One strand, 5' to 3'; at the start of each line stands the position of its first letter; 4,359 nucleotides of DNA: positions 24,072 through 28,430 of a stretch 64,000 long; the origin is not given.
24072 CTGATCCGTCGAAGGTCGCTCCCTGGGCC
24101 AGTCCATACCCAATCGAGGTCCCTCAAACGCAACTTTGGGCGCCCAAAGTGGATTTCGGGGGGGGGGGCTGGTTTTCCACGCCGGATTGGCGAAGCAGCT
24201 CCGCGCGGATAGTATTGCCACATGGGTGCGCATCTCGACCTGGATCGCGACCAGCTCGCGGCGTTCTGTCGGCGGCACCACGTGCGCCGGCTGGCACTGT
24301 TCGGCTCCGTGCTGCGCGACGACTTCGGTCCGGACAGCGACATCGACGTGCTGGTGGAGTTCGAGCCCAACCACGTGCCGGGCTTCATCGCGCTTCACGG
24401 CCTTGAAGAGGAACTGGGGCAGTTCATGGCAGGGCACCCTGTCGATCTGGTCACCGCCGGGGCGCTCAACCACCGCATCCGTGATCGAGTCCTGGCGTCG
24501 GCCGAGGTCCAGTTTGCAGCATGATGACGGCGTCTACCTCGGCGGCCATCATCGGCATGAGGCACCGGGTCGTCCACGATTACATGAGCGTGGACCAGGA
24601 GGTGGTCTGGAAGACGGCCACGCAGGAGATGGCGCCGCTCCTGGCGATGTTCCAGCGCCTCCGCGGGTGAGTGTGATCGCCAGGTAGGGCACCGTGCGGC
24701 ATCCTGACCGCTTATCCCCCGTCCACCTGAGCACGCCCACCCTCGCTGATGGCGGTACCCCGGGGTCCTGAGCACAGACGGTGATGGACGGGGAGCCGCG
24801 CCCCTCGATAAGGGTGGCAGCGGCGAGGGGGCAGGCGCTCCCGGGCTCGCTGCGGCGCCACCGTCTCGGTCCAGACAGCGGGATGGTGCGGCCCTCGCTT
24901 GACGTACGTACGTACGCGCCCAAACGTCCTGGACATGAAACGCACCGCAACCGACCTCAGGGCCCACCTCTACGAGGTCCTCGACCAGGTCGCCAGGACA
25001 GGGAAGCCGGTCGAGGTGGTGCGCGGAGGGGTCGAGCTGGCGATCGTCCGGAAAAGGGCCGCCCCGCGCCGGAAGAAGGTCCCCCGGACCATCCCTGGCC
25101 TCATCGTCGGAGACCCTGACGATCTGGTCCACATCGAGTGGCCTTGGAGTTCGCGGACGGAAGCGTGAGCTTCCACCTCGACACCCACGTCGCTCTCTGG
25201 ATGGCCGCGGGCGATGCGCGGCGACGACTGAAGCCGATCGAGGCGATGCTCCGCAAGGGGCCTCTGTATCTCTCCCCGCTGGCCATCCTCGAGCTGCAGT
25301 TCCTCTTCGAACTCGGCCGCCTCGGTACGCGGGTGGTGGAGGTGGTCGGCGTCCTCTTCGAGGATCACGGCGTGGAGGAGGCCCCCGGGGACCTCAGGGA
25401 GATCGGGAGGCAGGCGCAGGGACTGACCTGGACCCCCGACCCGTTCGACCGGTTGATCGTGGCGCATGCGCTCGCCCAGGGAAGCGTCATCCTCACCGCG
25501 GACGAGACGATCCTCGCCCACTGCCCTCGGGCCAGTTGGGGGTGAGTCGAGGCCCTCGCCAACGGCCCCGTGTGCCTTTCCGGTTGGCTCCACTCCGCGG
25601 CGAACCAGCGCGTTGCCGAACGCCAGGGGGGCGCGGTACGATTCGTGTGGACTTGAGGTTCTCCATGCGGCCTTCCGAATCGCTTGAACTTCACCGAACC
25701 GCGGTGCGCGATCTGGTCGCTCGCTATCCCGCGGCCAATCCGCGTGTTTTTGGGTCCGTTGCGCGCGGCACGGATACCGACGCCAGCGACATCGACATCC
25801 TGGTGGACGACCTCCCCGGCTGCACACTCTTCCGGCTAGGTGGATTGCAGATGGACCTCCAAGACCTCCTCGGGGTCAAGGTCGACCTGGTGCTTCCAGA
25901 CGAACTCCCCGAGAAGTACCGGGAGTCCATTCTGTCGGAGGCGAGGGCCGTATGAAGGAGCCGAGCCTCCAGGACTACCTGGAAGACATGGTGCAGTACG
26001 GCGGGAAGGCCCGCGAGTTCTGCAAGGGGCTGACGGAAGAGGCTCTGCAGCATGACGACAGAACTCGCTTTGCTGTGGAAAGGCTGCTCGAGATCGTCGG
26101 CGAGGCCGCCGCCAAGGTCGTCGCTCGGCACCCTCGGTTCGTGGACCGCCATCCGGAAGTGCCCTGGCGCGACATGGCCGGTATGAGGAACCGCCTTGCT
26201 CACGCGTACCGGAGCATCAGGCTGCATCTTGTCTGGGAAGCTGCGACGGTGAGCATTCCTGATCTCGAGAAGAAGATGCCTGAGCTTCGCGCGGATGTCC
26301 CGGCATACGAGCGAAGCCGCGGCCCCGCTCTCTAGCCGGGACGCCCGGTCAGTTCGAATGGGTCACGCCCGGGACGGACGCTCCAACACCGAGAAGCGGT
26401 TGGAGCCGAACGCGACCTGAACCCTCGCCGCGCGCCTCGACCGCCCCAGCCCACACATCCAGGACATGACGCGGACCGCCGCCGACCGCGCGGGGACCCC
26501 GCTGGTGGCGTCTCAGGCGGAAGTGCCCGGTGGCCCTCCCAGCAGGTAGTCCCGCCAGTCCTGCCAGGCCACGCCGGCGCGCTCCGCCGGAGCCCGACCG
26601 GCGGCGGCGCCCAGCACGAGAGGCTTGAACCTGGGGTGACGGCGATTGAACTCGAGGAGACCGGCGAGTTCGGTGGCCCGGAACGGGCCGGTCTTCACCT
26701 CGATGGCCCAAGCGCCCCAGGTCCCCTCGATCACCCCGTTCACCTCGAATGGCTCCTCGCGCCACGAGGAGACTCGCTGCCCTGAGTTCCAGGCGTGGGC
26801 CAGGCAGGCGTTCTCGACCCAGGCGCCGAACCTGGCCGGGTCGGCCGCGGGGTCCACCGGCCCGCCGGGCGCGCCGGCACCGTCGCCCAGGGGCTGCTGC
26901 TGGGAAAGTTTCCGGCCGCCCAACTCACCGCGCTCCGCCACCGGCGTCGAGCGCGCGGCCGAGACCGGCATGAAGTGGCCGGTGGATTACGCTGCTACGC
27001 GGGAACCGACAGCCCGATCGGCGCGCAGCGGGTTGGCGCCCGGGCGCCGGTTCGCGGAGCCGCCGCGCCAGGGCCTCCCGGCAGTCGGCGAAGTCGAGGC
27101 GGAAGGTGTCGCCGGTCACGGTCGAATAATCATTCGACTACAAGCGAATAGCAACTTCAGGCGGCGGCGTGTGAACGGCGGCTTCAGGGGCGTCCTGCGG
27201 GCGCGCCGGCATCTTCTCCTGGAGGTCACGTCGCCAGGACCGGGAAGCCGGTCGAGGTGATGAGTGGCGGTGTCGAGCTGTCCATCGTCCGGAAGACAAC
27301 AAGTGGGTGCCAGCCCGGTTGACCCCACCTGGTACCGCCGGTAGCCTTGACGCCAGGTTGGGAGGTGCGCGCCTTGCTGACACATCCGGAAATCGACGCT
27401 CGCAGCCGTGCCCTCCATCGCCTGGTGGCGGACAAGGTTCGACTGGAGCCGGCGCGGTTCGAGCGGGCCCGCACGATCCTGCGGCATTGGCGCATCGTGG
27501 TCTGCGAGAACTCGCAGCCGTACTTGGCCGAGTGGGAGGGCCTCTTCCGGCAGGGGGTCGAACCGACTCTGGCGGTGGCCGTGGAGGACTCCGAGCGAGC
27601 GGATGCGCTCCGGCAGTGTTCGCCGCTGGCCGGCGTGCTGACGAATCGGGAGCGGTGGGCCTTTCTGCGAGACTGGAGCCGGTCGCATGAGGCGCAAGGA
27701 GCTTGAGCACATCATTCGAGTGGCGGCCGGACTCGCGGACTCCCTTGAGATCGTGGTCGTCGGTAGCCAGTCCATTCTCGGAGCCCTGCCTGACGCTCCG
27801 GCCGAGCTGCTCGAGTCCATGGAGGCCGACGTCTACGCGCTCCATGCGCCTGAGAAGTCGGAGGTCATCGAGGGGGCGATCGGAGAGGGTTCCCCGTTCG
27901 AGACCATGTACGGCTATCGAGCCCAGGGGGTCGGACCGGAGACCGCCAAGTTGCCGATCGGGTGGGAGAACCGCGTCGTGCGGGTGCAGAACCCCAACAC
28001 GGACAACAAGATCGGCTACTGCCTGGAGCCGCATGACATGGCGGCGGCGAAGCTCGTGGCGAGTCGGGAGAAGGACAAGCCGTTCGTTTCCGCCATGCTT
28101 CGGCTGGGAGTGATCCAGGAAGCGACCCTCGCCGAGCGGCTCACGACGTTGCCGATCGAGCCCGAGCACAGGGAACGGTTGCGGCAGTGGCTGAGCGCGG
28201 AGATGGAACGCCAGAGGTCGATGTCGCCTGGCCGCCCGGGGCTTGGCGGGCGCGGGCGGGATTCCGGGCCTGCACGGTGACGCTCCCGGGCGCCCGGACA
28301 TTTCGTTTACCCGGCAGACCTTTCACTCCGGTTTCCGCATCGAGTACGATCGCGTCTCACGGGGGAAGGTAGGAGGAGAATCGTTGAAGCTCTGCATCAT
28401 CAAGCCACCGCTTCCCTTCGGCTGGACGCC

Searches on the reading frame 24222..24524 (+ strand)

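Call 10: search_protein_families(library=pfam, proteins=[window:24222-24524:+], max_evalue=0.01)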
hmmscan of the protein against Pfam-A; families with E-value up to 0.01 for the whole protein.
window:24222-24524:+ (100 aa): 2 families
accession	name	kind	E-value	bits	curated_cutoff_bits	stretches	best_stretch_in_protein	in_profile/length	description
PF01909.29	NTP_transf_2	-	1.4e-13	51.4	21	1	12-91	5-87/93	Nucleotidyltransferase domain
PF18765.7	Polbeta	-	6.7e-09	36.2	26.9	1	12-96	3-86/93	Polymerase beta, Nucleotidyltransferase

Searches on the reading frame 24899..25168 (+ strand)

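Call 10: search_protein_families(library=pfam, proteins=[window:24899-25168:+], max_evalue=0.01)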
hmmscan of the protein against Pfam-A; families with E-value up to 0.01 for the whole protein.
window:24899-25168:+ (89 aa): 1 family
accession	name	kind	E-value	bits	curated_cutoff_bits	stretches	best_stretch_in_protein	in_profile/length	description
PF02604.26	PhdYeFM_antitox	-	8.8e-06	25.8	29.8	1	15-49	4-38/74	Antitoxin Phd_YefM, type II toxin-antitoxin system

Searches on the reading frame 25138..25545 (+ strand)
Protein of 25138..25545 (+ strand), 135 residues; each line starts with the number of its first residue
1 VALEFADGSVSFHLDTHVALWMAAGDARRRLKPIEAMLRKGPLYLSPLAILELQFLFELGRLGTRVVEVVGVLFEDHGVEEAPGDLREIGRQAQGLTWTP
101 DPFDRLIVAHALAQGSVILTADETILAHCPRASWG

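Call 10: search_protein_families(library=pfam, proteins=[window:25138-25545:+], max_evalue=0.01)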
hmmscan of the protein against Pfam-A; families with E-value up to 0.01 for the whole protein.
window:25138-25545:+ (135 aa): 1 family
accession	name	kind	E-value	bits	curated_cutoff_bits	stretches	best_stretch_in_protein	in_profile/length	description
PF01850.27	PIN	-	2.1e-08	35.2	23.6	1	14-124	3-113/120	PIN domain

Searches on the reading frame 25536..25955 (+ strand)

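Call 10: search_protein_families(library=pfam, proteins=[window:25536-25955:+], max_evalue=0.01)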
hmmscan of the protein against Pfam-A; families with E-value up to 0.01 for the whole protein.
window:25536-25955:+ (139 aa): 2 families
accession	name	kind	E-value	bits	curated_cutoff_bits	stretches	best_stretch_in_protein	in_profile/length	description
PF01909.29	NTP_transf_2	-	7.3e-10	39.5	21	1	59-137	7-91/93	Nucleotidyltransferase domain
PF18765.7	Polbeta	-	2.5e-07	31.2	26.9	1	71-137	18-85/93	Polymerase beta, Nucleotidyltransferase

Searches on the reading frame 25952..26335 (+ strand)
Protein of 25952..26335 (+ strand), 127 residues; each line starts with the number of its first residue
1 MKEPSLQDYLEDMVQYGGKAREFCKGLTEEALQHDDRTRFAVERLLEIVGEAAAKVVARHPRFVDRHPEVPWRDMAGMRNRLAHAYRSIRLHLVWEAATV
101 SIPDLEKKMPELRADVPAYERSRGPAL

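Call 10: search_protein_families(library=pfam, proteins=[window:25952-26335:+], max_evalue=0.01)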
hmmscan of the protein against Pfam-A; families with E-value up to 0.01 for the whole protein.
window:25952-26335:+ (127 aa): 1 family
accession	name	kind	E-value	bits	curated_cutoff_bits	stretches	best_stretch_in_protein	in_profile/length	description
PF01934.22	HepT-like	-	4.1e-26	91.5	23.5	1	16-109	4-117/120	Ribonuclease HepT-like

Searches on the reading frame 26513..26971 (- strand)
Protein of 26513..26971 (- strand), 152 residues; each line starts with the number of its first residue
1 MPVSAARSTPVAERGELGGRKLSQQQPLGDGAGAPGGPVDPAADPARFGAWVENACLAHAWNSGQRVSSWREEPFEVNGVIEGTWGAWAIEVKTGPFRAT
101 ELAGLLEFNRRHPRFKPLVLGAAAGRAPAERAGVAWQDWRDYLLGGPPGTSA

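Call 10: search_protein_families(library=pfam, proteins=[window:26513-26971:-], max_evalue=0.01)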
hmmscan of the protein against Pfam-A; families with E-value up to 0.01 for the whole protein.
window:26513-26971:- (152 aa): 0 families

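Call 70: search_protein_families(library=padloc, proteins=[window:26513-26971:-], max_evalue=0.001)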
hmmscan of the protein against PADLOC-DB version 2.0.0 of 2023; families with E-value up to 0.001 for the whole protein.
window:26513-26971:- (152 aa): 1 family
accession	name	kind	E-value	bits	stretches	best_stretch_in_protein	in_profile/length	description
PDLC04791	PDC-S01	-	1.1e-08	32.1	1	43-123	296-378/395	-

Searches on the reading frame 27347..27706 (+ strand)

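Call 10: search_protein_families(library=pfam, proteins=[window:27347-27706:+], max_evalue=0.01)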
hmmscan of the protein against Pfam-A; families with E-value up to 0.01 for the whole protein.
window:27347-27706:+ (119 aa): 1 family
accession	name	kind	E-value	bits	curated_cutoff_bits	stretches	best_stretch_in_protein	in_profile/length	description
PF19998.4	fvmX1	-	0.0012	18.4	27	0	63-99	82-119/269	FtsH ternary system domain X1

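Call 70: search_protein_families(library=padloc, proteins=[window:27347-27706:+], max_evalue=0.001)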
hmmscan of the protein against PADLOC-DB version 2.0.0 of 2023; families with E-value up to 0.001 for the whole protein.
window:27347-27706:+ (119 aa): 0 families

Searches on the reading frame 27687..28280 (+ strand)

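Call 10: search_protein_families(library=pfam, proteins=[window:27687-28280:+], max_evalue=0.01)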
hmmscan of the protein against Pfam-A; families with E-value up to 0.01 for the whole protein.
window:27687-28280:+ (197 aa): 1 family
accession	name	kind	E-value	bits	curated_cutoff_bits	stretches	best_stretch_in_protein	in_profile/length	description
PF19502.5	DUF6036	-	5.3e-09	36.5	23.6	1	14-152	14-133/164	Nucleotidyltransferase of unknown function (DUF6036)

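Call 70: search_protein_families(library=padloc, proteins=[window:27687-28280:+], max_evalue=0.001)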
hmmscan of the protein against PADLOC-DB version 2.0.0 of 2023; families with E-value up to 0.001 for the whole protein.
window:27687-28280:+ (197 aa): 0 families
